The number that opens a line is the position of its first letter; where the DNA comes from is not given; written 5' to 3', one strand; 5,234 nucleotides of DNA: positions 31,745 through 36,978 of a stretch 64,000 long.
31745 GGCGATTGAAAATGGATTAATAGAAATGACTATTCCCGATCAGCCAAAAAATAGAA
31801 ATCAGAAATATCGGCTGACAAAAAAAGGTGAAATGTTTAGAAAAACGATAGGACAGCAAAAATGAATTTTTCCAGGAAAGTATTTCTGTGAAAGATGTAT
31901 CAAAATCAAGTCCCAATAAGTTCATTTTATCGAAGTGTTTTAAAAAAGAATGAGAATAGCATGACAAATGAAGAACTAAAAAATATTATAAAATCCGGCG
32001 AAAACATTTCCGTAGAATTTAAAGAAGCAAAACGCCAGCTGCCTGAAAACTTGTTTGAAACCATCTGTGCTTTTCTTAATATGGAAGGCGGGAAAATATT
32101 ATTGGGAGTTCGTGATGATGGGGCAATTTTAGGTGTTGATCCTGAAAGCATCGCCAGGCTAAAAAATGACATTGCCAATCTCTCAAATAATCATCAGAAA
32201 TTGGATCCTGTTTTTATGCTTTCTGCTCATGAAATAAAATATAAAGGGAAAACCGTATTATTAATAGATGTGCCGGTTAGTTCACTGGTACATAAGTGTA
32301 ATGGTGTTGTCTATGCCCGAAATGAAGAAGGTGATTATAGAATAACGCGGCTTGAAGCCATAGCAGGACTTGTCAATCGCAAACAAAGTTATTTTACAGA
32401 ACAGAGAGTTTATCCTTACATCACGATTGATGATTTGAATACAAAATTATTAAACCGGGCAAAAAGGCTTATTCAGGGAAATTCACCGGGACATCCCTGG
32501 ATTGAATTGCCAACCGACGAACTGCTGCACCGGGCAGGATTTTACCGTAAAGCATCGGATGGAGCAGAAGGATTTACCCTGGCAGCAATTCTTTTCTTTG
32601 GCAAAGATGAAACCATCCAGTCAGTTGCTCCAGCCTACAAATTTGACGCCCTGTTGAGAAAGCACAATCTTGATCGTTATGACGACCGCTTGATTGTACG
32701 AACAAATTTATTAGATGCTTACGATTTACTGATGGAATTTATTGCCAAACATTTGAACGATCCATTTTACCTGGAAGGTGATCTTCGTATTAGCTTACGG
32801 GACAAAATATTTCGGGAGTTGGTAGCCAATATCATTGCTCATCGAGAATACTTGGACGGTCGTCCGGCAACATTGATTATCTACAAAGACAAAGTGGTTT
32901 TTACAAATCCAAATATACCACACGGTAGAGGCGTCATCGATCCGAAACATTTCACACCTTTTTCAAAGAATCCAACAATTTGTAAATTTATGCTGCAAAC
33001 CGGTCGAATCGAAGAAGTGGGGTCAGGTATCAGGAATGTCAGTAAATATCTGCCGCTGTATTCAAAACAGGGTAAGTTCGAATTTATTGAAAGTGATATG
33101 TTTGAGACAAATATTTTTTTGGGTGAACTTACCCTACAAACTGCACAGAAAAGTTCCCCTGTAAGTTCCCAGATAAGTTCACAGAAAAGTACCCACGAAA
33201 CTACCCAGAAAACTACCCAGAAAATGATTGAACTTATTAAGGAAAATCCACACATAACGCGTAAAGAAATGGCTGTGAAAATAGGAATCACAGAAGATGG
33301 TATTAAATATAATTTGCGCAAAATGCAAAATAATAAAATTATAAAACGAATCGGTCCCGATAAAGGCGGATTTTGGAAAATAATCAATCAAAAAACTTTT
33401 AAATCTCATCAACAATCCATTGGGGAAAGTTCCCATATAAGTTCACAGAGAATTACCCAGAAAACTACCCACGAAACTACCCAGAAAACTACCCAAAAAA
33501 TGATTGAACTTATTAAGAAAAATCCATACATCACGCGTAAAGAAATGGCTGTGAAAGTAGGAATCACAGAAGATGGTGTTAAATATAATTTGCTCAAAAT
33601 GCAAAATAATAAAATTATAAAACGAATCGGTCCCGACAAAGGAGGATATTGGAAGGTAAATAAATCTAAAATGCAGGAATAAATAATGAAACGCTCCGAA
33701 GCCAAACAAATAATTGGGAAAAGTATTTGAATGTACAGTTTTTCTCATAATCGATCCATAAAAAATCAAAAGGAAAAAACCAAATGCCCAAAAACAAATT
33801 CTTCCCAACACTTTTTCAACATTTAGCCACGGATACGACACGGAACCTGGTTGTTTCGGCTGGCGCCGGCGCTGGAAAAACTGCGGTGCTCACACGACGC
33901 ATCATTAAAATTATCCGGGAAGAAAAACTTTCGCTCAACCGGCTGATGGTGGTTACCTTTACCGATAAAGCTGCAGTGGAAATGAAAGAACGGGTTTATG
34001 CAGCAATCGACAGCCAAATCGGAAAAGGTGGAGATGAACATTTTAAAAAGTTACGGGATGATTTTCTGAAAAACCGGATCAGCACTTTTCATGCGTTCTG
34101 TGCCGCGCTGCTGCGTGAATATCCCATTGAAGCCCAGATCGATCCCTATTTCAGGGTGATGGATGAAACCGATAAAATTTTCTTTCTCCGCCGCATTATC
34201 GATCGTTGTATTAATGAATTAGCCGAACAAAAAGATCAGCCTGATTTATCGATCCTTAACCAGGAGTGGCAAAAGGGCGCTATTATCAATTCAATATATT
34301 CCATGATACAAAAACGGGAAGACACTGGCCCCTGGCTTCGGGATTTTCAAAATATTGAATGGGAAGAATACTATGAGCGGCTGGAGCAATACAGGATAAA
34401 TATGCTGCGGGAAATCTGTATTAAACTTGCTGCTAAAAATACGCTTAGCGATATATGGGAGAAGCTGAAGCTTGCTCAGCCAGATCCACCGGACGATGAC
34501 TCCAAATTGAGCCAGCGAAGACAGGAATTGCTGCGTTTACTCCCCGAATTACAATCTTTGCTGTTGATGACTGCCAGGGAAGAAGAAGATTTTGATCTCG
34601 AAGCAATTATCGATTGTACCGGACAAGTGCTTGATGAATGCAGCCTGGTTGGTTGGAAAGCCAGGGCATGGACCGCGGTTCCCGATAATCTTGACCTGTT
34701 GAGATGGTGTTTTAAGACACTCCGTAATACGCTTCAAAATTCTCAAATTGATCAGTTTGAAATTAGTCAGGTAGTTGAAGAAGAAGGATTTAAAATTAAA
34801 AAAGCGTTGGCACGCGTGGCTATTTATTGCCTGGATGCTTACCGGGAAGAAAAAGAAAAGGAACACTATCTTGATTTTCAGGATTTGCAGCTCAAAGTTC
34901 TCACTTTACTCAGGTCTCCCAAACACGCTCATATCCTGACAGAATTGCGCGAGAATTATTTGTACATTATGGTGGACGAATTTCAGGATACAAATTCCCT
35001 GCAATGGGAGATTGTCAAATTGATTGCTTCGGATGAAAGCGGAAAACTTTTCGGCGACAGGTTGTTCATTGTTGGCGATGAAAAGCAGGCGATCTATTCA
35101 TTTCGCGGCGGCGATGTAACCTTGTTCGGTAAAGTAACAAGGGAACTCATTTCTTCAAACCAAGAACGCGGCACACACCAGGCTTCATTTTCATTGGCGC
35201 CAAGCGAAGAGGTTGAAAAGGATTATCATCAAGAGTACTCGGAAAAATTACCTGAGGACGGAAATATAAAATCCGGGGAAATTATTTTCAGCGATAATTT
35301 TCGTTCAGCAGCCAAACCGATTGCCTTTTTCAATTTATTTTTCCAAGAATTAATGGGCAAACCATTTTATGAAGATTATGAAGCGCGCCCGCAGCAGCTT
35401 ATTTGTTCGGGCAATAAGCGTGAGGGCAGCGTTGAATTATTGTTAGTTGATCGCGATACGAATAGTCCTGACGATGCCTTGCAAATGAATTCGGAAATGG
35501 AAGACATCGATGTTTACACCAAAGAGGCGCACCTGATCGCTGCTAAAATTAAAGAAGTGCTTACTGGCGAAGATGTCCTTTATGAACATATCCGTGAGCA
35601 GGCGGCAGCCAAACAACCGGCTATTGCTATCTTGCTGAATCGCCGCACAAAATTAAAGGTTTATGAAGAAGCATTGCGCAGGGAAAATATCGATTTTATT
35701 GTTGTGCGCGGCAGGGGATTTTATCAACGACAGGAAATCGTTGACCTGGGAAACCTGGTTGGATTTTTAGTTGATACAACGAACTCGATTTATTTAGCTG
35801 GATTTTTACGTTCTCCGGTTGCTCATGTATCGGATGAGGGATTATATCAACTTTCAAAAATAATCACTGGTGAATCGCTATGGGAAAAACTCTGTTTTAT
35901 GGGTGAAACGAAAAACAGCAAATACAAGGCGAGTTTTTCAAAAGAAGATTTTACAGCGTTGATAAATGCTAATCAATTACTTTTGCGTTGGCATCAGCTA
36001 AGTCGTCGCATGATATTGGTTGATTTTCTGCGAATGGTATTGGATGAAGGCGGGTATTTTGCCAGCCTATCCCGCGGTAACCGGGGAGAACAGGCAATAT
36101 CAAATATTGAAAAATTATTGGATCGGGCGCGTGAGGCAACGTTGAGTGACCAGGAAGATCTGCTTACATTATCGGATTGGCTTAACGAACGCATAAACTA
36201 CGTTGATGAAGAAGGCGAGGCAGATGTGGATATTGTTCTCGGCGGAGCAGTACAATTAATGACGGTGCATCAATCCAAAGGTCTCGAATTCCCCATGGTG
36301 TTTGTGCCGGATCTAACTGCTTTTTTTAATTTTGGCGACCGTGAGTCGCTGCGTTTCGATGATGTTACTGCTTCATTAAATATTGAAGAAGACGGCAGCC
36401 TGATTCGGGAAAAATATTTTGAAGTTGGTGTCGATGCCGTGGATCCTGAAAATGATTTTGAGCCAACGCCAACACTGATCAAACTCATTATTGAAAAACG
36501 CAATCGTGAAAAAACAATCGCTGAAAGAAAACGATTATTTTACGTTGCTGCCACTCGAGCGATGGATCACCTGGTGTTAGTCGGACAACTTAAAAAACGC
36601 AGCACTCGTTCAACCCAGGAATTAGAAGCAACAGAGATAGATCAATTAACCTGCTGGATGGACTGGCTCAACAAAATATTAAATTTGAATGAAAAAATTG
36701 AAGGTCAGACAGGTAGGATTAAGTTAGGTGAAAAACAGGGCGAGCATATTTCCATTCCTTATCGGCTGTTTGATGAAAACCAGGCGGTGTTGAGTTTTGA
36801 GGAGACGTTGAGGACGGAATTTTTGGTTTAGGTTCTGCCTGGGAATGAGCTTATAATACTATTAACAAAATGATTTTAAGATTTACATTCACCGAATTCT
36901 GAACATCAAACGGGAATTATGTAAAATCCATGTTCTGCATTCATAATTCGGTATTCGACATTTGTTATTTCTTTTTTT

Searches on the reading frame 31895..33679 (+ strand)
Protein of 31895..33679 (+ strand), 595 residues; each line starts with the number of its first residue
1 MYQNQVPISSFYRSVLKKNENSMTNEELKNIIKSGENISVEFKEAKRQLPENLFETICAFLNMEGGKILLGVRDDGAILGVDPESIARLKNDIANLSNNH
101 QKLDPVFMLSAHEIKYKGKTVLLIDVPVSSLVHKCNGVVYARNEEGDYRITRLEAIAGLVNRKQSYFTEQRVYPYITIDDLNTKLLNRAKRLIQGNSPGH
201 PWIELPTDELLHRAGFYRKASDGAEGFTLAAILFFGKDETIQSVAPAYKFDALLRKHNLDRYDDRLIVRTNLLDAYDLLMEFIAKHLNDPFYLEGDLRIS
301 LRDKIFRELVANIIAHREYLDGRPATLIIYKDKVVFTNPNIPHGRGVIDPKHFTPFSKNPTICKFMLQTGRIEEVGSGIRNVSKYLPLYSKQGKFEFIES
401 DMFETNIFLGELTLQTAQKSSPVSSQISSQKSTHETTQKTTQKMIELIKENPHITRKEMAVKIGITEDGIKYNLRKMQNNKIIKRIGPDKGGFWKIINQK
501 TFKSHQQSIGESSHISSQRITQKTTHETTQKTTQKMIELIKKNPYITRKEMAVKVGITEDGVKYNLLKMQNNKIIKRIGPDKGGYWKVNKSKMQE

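Call 82: search_protein_families(library=pfam, proteins=[window:31895-33679:+], max_evalue=0.00001)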
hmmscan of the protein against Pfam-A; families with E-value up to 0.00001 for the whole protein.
window:31895-33679:+ (595 aa): 4 families
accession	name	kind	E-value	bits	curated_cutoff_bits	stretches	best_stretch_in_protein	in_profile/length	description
PF04326.19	SLFN_AlbA_2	-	2.3e-19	70.5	25.3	1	36-150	1-117/118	Schlafen, AlbA_2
PF13412.12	HTH_24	-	2.7e-13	49.7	21.9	1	439-484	3-48/48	Winged helix-turn-helix DNA-binding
PF13749.12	HATPase_c_4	-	1.4e-06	28.6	26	1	322-385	1-67/89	Putative ATP-dependent DNA helicase recG C-terminal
PF09756.15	DDRGK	-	6.7e-06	26.3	27.8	0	521-590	89-158/188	DDRGK domain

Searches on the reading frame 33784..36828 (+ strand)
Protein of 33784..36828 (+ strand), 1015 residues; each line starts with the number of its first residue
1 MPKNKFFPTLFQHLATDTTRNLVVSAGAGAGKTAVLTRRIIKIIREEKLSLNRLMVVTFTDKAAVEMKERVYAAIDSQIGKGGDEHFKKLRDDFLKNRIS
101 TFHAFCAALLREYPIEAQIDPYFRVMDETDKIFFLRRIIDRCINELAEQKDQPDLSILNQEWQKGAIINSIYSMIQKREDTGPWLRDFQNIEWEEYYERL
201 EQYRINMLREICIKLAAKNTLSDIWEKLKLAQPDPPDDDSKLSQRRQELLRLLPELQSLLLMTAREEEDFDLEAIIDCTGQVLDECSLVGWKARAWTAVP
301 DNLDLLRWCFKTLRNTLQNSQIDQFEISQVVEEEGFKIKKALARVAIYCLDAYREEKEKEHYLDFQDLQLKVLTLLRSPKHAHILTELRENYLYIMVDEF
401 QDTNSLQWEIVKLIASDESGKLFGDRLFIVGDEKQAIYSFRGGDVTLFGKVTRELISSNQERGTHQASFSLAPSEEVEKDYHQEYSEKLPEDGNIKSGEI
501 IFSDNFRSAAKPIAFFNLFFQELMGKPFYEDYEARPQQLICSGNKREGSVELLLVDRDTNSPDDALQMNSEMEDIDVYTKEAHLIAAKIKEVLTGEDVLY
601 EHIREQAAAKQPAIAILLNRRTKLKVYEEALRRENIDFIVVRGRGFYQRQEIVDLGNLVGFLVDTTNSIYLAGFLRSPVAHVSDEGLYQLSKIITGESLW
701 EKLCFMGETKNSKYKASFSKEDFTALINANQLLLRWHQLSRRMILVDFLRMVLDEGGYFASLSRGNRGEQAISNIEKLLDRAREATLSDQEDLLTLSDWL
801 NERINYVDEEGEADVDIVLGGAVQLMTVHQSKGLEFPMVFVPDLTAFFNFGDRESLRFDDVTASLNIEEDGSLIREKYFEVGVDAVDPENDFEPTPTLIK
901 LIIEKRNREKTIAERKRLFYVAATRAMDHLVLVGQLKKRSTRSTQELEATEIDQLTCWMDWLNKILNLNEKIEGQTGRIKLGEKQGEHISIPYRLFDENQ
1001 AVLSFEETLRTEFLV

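Call 82: search_protein_families(library=pfam, proteins=[window:33784-36828:+], max_evalue=0.00001)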
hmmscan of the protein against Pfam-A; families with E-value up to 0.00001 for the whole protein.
window:33784-36828:+ (1015 aa): 4 families
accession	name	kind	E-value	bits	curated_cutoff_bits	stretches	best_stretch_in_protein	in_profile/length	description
PF00580.27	UvrD-helicase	-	1.1e-62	212.6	23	1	16-453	10-268/271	UvrD/REP helicase N-terminal domain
PF13361.12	UvrD_C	-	6.8e-28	98.5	25.6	1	501-932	2-345/350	UvrD-like helicase C-terminal domain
PF13245.12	AAA_19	-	1.6e-18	67.6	25.1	1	19-441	11-134/134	AAA domain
PF13538.12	UvrD_C_2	-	3.1e-11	43.4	27.4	1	825-850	4-31/52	UvrD-like helicase C-terminal domain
